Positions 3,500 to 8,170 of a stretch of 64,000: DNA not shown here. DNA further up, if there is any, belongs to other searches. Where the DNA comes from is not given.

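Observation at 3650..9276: HipA kinase paired with a 1457-aa DUF4062 / TPR-like / PIN-like / double-HTH protein instead of a small HipB: candidate undescribed HipBA-derived sensor or defence module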

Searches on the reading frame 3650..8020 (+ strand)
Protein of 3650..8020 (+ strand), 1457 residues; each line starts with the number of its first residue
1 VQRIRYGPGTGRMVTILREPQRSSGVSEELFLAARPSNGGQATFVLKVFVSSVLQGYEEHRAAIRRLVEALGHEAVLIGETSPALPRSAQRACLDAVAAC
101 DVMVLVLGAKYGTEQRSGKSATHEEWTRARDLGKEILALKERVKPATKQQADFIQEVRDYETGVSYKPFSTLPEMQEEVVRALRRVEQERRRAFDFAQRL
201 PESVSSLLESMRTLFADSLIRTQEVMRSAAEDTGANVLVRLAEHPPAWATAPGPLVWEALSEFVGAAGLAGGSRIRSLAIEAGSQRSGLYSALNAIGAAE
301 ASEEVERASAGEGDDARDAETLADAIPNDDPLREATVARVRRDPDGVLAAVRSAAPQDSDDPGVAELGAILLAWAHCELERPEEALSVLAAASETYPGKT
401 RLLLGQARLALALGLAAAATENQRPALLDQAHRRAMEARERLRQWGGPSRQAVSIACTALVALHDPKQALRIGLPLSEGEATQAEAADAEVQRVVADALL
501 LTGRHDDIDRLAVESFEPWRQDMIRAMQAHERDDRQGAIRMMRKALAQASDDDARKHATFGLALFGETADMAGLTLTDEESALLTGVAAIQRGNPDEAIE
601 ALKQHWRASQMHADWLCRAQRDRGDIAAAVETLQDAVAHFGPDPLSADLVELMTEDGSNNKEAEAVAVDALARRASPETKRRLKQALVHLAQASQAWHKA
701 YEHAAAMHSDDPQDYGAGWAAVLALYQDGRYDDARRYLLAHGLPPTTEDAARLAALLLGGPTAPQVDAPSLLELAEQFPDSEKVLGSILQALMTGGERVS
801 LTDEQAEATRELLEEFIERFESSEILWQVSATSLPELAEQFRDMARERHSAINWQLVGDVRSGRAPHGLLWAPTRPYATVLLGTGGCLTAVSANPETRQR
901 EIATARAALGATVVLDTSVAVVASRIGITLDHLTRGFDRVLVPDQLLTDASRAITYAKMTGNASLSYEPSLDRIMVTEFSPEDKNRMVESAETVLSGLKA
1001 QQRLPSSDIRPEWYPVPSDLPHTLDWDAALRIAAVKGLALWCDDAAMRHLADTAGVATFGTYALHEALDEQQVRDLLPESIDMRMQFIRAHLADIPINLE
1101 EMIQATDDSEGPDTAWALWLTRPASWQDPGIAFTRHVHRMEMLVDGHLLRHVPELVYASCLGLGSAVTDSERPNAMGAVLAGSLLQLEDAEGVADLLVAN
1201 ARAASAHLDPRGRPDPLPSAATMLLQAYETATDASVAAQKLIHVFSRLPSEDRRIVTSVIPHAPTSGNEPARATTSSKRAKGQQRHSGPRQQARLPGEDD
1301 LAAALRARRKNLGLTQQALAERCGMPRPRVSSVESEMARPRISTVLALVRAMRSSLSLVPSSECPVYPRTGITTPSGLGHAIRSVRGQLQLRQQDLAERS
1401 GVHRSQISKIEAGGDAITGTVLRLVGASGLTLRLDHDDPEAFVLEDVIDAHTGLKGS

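Call 8: search_protein_families(library=pfam, proteins=[window:3650-8020:+], max_evalue=1)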
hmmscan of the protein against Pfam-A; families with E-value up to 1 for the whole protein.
window:3650-8020:+ (1457 aa): 24 families
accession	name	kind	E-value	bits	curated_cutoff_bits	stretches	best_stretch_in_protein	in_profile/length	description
PF01381.28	HTH_3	-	3.2e-21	75.6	23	2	1305-1357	1-53/55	Helix-turn-helix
PF13271.11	DUF4062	-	3.9e-19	69.1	24.7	1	47-129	1-82/82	Domain of unknown function (DUF4062)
PF13560.12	HTH_31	-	2.7e-13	50.5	27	2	1300-1353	1-55/64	Helix-turn-helix domain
PF20698.3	PIN-TPR-GreABC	-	2e-10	41.5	27.8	1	914-1052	1-137/138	PIN domain associated with the TPR-GreAB-C-PIN system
PF13744.12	HTH_37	-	1.1e-09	38.3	27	2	1300-1334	18-52/80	Helix-turn-helix domain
PF12844.13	HTH_19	-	9.1e-08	32.3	30.2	1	1379-1413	1-35/64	Helix-turn-helix domain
PF13545.12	HTH_Crp_2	-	8e-06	26.2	27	1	1309-1339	18-48/70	Crp-like helix-turn-helix domain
PF12895.13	ANAPC3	-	2.4e-05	24.9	27.2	0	577-620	21-64/82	Anaphase-promoting complex, cyclosome, subunit 3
PF07719.23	TPR_2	-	2.6e-05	24.4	27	0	586-604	8-26/34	Tetratricopeptide repeat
PF14559.12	TPR_19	-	0.00018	22.2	25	3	589-649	1-64/68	Tetratricopeptide repeat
PF13384.12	HTH_23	-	0.00044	20.4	24.6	1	1302-1331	8-35/50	Homeodomain-like domain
PF12802.13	MarR_2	-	0.00053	20.5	27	1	1304-1332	10-39/61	MarR family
PF13443.12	HTH_26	-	0.0007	20.2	22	0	1383-1422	3-43/63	Cro/C1-type HTH DNA-binding domain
PF17762.8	HTH_ParB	-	0.0015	19.1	22.6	0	1302-1331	9-38/102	ParB HTH domain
PF21716.3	dnstrm_HI1420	-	0.0029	17.9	27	1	1298-1358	30-88/90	Probable addiction module antidote protein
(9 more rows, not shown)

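Call 9: search_protein_families(library=ncbifam, proteins=[window:3650-8020:+], max_evalue=1)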
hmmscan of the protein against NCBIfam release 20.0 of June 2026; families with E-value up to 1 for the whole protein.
window:3650-8020:+ (1457 aa): 15 families
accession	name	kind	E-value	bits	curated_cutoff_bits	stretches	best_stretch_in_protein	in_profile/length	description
TIGR03070.1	couple_hipB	subfamily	1.8e-18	66.2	71.65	2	1300-1352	2-54/58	type II toxin-antitoxin system Y4mF family antitoxin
NF041951.1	phage_RstR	subfamily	1.5e-11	44.5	80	2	1301-1356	3-58/108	RstR family transcriptional repressor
NF007257.0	PRK09706.1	subfamily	5.8e-08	32.6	101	2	1301-1355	6-60/135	transcriptional repressor DicA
TIGR03830.1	CxxCG_CxxCG_HTH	subfamily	6.3e-08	32.5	61.8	2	1379-1413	67-101/127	type II TA system antitoxin MqsA family protein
NF007271.0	PRK09726.1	equivalog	1.1e-07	31.7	79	2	1372-1421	7-56/88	type II toxin-antitoxin system antitoxin HipB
NF007408.0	PRK09943.1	equivalog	1.4e-07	31.3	211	2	1305-1358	12-65/185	HTH-type transcriptional regulator PuuR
TIGR00270.2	TIGR00270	equivalog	6.1e-06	26.1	110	2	1273-1353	50-128/159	multiprotein bridging factor aMBF1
TIGR02612.1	mob_myst_A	hypoth_equivalog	7.7e-06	25.9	122.6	2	1305-1338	30-63/150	mobile mystery protein A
TIGR02607.1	antidote_HigA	equivalog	3.4e-05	23.6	47.7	2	1388-1426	18-57/81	HigA family addiction module antitoxin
NF008109.0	PRK10856.1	equivalog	0.00048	19.9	208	1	1303-1343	17-57/334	cytoskeleton protein RodZ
TIGR02937.1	sigma70-ECF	superfamily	0.0015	18.2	42.9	0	1228-1335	98-155/165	sigma-70 family RNA polymerase sigma factor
NF041493.1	MobT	equivalog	0.073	11.8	600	0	1305-1351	1-47/383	MobT family relaxase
NF003162.0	PRK04140.1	equivalog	0.14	11.2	263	0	1379-1419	128-169/317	transcriptional regulator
NF041575.1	antitoxPezA_Strep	equivalog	0.16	11.9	290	0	1378-1422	2-46/158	type II toxin-antitoxin system antitoxin PezA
NF006015.0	PRK08154.1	subfamily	0.71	9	204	1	1377-1427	30-80/314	anaerobic benzoate catabolism transcriptional regulator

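Call 10: search_protein_families(library=padloc, proteins=[window:3650-8020:+], max_evalue=1)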
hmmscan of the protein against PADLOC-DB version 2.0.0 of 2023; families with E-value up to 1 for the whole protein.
window:3650-8020:+ (1457 aa): 10 families
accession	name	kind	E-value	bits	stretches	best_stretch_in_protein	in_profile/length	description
PDLC02926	HTH_VI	-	2e-14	51.6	2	1378-1422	2-46/92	-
PDLC03671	Control_protein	-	2.4e-07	28.9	2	1379-1420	16-57/84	control protein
PDLC04142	capH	-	3.2e-07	29.4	1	1300-1356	6-62/103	capH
PDLC03665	Control_protein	-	7.1e-06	24.2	2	1379-1414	10-46/77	control protein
PDLC03953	RmrA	-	1.3e-05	22.6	2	1379-1425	7-53/373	-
PDLC03668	Control_protein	-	0.00064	18.2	1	1380-1425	11-56/79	control protein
PDLC03949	RmrA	-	0.0016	15.4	1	1305-1355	7-57/363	-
PDLC03952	RmrA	-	0.0017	15.2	2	1382-1414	27-59/395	-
PDLC03954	RmrA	-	0.0025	14.8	1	1304-1353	14-63/380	-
PDLC03664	Control_protein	-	0.049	12.1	0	1379-1417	15-53/74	control protein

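Call 16: find_homologous_proteins(query=window:3650-8020:+, max_evalue=0.00001)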
Query window:3650-8020:+ (1457 aa): 24 proteins with E <= 0.00001 among 8000 candidates.
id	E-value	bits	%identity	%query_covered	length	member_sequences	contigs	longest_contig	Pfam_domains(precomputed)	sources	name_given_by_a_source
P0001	0.0e+0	3153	100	99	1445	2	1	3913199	PF13744.13,PF12844.14,PF01381.29,PF13271.12,PF12895.14,PF13545.13,PF20698.4,PF13560.13,PF07719.24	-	-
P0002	0.0e+0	2848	91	99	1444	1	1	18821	PF14559.13,PF13744.13,PF12844.14,PF01381.29,PF13271.12,PF13428.13,PF20698.4,PF13560.13,PF07719.24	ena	-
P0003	0.0e+0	2795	90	98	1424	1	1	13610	PF14559.13,PF13744.13,PF12844.14,PF01381.29,PF13271.12,PF13428.13,PF20698.4,PF13560.13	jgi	-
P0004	0.0e+0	2734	87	99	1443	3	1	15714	PF14559.13,PF13744.13,PF12844.14,PF01381.29,PF13271.12,PF20698.4,PF13560.13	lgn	-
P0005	0.0e+0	2683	87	98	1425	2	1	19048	PF14559.13,PF13744.13,PF12844.14,PF01381.29,PF13271.12,PF13428.13,PF20698.4,PF13560.13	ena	-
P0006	0.0e+0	2433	79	99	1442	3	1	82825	PF13744.13,PF12844.14,PF13384.13,PF01381.29,PF13271.12,PF12895.14,PF20698.4,PF13560.13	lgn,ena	-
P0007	0.0e+0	2226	73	99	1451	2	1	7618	PF13744.13,PF12844.14,PF01381.29,PF13271.12,PF20698.4,PF13560.13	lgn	-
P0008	0.0e+0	1642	59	97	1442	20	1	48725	PF13744.13,PF12844.14,PF13413.13,PF01381.29,PF13271.12,PF20698.4,PF13560.13,PF13174.13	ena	-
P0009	0.0e+0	1640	57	97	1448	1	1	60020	PF14559.13,PF13744.13,PF12844.14,PF13413.13,PF01381.29,PF13271.12,PF13428.13,PF20698.4,PF13560.13,PF13174.13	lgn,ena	-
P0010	0.0e+0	1619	57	97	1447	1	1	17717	PF13744.13,PF12844.14,PF01381.29,PF13271.12,PF20698.4,PF13560.13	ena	-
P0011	0.0e+0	1619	58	97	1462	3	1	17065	PF13744.13,PF12844.14,PF13413.13,PF01381.29,PF13271.12,PF20698.4,PF13560.13,PF13174.13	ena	-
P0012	0.0e+0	1617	58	96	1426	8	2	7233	PF13744.13,PF12844.14,PF13413.13,PF01381.29,PF13271.12,PF13428.13,PF20698.4,PF13560.13,PF13174.13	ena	-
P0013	0.0e+0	1608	57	96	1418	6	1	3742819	PF13744.13,PF12844.14,PF13413.13,PF01381.29,PF13271.12,PF13428.13,PF20698.4,PF13560.13,PF13174.13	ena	-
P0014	0.0e+0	1600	57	97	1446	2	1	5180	PF01381.29,PF13271.12,PF20698.4,PF13560.13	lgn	-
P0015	0.0e+0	1592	56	98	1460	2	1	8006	PF14559.13,PF12844.14,PF13413.13,PF01381.29,PF13271.12,PF13428.13,PF20698.4,PF13560.13,PF13174.13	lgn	-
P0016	0.0e+0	1585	56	97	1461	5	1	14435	PF13744.13,PF12844.14,PF13413.13,PF01381.29,PF13271.12,PF20698.4,PF13560.13,PF13174.13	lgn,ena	-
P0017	0.0e+0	1583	56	96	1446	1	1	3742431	PF13744.13,PF12844.14,PF01381.29,PF13271.12,PF20698.4,PF13560.13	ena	-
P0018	0.0e+0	1501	55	97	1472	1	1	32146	PF13744.13,PF12844.14,PF13413.13,PF01381.29,PF13271.12,PF20698.4,PF13560.13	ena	-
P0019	0.0e+0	1482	54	97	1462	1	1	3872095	PF12844.14,PF01381.29,PF13271.12,PF13428.13,PF13545.13,PF20698.4,PF13560.13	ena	-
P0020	0.0e+0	1482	54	97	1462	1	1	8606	PF12844.14,PF13413.13,PF01381.29,PF13271.12,PF13545.13,PF20698.4,PF13560.13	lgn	-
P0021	0.0e+0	1446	61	79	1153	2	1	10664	PF14559.13,PF13271.12,PF13428.13,PF20698.4,PF13174.13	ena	-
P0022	0.0e+0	1178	46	97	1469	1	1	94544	PF12844.14,PF01381.29,PF13271.12,PF20698.4,PF13560.13,PF13174.13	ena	-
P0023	6.0e-22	96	42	10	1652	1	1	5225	PF13271.12,PF20703.4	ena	-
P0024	9.6e-15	72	23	48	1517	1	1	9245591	PF01048.27,PF09339.17,PF12802.14,PF20698.4,PF08100.19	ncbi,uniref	ncbi:helix-turn-helix domain-containing protein [Kribbella sp. CA-245084]|uniref:phosphorylase famil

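Call 17: find_encoding_contigs(protein=P0022, flank=8000, max_places=3)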
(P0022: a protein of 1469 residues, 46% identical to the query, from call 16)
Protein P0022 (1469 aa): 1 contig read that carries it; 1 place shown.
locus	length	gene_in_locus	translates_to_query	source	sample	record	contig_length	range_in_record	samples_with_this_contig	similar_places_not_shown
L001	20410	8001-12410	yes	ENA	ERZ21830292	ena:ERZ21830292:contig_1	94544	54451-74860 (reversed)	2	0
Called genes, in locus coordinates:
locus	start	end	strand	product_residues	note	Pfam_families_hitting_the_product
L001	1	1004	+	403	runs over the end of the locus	PF00355:Rieske, PF19112:VanA_C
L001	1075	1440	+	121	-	PF00166:Cpn10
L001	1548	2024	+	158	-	PF01502:PRA-CH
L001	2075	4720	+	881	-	PF04715:, PF00425:Chorismate_bind, PF08669:GCV_T_C (faint)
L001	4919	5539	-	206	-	PF01936:NYN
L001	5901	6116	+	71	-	-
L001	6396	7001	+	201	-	PF00226:DnaJ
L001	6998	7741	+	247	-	PF00218:IGPS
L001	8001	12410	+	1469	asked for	PF13271:DUF4062, PF13174:TPR_6 (faint), PF20698:PIN-TPR-GreABC, PF01381:HTH_3, PF13560:HTH_31 (weak), PF01381:HTH_3, PF12844:HTH_19 (weak), PF13560:HTH_31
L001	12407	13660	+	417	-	PF13657:Couple_hipA, PF07804:HipA_C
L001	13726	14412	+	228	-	PF00697:PRAI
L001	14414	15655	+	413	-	PF00291:PALP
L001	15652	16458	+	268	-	PF00290:Trp_syntA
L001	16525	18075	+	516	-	PF01134:GIDA (faint), PF03486:HI0933_like (faint), PF07992:Pyr_redox_2, PF13738:Pyr_redox_3 (faint), PF00070:Pyr_redox, PF02852:Pyr_redox_dim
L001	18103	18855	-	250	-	PF00106:adh_short, PF08659:KR, PF23441:SDR (weak), PF13561:adh_short_C2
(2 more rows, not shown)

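Call 18: find_encoding_contigs(protein=P0019, flank=8000, max_places=3)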
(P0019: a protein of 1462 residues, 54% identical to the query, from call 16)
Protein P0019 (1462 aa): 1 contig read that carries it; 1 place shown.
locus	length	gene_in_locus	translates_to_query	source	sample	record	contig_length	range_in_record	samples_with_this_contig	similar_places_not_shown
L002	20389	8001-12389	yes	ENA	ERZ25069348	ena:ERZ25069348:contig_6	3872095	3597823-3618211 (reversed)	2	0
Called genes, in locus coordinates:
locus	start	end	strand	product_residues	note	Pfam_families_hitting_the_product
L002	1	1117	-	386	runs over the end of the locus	PF02746:MR_MLE_N, PF13378:MR_MLE_C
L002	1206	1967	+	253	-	PF00392:GntR, PF13545:HTH_Crp_2 (faint), PF07729:FCD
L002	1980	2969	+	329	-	PF00294:PfkB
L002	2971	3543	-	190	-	PF01121:CoaE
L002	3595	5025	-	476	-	PF00575:S1, PF23459:S1_RRP5 (weak)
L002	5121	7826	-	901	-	PF02739:5_3_exonuc_N, PF01367:5_3_exonuc, PF00476:DNA_pol_A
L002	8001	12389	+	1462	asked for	PF13271:DUF4062, PF13428:TPR_14 (faint), PF20698:PIN-TPR-GreABC, PF01381:HTH_3, PF13560:HTH_31 (weak), PF01381:HTH_3, PF12844:HTH_19 (weak), PF13560:HTH_31, +1 more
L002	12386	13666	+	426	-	PF13657:Couple_hipA, PF07804:HipA_C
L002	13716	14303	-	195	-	PF00072:Response_reg, PF03861:ANTAR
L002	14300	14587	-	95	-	-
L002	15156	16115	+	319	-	-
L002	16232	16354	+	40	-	-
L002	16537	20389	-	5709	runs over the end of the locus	PF00041:fn3 (weak), PF00028:Cadherin (weak), PF23592:Cadherin_CELSR2_9th (faint), PF25374:Cadherin_FAT4_N (faint), PF28399:Ig_CLSTN (faint), PF16709:SCAB-Ig (faint), PF13855:LRR_8 (weak), PF00028:Cadherin, +2 more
